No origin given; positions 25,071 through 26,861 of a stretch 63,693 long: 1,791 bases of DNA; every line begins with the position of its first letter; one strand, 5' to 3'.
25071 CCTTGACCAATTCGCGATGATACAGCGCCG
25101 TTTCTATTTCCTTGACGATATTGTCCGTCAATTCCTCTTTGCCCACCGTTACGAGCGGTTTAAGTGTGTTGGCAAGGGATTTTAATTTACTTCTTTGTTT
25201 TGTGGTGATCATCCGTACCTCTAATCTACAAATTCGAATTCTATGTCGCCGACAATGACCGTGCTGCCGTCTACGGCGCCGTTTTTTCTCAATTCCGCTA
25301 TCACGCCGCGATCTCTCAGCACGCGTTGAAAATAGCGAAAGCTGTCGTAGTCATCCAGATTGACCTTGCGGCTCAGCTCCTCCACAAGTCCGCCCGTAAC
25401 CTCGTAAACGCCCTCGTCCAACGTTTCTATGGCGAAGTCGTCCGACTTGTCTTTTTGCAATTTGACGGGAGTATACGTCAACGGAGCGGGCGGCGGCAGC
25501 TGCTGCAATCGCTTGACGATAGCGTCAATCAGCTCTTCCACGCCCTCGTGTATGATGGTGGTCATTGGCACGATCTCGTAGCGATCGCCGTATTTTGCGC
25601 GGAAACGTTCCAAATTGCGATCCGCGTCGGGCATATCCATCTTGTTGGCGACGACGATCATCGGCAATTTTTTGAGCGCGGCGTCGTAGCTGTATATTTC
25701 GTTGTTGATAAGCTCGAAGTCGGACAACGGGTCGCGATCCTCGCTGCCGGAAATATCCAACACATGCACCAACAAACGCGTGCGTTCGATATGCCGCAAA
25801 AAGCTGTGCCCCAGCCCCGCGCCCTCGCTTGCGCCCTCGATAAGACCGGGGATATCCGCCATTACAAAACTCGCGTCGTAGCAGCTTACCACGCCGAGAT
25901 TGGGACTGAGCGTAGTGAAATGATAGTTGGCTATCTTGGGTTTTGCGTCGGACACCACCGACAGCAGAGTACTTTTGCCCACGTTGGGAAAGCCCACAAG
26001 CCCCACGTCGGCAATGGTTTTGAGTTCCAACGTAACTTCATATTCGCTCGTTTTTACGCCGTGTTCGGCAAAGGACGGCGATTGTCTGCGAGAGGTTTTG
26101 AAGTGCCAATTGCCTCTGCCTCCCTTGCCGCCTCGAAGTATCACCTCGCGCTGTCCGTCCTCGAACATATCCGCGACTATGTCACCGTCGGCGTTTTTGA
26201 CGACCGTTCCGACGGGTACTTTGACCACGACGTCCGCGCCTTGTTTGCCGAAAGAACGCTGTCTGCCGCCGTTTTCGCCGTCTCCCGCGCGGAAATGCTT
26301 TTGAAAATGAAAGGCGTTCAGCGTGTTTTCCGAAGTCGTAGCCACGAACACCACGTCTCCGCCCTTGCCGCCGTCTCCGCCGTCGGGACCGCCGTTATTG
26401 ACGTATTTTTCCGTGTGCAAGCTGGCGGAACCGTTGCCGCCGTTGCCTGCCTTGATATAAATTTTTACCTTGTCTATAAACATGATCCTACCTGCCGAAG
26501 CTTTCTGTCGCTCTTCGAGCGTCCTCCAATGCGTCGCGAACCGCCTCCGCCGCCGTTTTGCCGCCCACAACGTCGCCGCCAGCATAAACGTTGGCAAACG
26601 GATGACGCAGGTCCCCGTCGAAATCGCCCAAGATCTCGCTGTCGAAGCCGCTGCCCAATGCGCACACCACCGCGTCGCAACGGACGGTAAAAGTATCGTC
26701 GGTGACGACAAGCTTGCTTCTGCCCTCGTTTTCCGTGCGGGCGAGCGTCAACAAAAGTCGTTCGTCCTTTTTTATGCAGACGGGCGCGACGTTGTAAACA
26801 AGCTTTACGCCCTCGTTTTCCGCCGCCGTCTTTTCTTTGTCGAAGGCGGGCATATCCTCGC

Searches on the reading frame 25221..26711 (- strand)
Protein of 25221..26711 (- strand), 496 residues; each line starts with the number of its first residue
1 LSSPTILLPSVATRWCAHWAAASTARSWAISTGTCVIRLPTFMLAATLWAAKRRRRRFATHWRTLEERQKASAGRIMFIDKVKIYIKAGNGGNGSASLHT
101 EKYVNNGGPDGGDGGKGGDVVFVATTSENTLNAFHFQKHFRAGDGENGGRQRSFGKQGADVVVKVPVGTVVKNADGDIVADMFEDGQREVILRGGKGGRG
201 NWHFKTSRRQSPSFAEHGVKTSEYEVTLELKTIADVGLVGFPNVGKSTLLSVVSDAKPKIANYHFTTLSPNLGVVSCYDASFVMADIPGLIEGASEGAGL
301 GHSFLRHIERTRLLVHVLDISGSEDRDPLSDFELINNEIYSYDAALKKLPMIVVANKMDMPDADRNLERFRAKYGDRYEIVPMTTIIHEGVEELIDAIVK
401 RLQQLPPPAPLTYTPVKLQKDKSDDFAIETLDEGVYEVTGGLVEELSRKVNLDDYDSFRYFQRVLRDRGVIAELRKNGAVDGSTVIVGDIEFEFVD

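Call 67: search_protein_families(library=pfam, proteins=[window:25221-26711:-], max_evalue=0.00001)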
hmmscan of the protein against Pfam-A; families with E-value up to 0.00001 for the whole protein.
window:25221-26711:- (496 aa): 4 families
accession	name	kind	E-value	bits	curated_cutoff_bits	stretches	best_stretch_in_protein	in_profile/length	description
PF01018.28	GTP1_OBG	-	5e-55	185.8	27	1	79-232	1-155/155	GTP1/OBG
PF01926.29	MMR_HSR1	-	4.2e-25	88.5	21.9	1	235-357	1-113/113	50S ribosome-binding GTPase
PF09269.16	DUF1967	-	4.6e-21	75.1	27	1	426-494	1-70/70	Domain of unknown function (DUF1967)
PF02421.24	FeoB_N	-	9e-10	38.7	27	1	236-324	3-92/156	Ferrous iron transport protein B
